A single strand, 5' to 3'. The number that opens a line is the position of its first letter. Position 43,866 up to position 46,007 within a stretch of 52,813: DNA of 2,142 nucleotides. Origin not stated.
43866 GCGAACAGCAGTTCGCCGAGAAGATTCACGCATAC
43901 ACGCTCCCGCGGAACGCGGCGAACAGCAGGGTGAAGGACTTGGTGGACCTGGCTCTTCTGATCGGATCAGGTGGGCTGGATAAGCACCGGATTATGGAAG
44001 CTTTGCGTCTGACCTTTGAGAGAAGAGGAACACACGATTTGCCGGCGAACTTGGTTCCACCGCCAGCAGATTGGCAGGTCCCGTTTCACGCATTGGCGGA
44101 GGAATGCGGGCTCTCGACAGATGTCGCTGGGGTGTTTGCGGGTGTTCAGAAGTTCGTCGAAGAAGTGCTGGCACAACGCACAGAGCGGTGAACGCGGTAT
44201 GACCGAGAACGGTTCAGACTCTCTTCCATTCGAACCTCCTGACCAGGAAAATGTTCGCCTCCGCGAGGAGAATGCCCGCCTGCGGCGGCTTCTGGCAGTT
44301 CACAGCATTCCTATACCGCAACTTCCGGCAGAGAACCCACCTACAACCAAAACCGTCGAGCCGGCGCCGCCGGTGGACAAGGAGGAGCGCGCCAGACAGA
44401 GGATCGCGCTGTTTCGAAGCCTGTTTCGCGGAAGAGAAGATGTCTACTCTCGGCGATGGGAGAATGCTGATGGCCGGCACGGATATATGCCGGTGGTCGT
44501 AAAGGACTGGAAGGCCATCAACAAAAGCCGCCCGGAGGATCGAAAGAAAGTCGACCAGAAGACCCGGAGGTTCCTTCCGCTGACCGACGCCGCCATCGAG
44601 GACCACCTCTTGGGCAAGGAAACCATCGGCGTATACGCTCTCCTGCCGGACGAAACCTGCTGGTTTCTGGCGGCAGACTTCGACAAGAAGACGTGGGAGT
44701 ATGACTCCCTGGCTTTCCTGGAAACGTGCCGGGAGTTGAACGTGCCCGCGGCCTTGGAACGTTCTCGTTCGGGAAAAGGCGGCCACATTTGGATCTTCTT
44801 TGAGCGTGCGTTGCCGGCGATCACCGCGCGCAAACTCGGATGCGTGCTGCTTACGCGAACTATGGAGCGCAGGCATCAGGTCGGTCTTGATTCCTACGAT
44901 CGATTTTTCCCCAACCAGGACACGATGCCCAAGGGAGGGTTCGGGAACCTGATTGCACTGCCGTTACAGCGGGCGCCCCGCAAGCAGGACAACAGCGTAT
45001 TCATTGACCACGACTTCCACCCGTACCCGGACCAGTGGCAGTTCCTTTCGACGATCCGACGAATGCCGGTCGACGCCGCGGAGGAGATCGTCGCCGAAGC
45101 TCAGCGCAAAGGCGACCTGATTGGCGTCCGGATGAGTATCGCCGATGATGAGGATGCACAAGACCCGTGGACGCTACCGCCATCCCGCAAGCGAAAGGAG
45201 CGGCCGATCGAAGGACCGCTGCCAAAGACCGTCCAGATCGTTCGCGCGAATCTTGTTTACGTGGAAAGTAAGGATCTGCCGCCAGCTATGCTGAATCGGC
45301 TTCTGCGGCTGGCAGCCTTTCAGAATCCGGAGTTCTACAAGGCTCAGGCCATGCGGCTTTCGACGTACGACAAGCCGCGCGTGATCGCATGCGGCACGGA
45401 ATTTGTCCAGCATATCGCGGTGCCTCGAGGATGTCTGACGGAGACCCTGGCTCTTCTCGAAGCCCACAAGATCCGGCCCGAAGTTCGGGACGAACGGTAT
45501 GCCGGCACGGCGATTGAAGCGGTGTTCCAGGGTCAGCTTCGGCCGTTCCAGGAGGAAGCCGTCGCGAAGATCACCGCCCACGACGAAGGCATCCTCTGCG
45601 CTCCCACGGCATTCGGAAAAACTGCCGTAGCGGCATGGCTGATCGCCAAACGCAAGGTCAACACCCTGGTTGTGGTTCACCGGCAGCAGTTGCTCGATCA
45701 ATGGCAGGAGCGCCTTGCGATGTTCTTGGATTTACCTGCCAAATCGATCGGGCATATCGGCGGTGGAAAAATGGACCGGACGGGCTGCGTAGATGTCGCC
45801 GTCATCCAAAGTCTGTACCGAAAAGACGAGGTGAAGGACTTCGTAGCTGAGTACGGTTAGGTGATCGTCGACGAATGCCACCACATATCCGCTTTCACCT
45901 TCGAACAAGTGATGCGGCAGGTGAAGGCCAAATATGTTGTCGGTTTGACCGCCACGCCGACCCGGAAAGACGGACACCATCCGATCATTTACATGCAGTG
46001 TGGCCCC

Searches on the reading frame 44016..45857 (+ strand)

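Call 62: search_protein_families(library=pfam, proteins=[window:44016-45857:+], max_evalue=0.00001)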
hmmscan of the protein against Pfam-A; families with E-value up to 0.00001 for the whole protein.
window:44016-45857:+ (614 aa): 3 families
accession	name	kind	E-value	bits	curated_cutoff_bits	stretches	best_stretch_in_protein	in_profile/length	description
PF22548.2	AEP-TOTE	-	4.4e-94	314.8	27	1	129-355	2-227/230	TOTE conflict system, Archaeo-Eukaryotic Primase domain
PF04851.21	ResIII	-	1.2e-11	45.3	22.5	1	507-604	3-114/164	Type III restriction enzyme, res subunit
PF00270.35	DEAD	-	5.8e-06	26.6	26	0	509-583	1-82/167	DEAD/DEAH box helicase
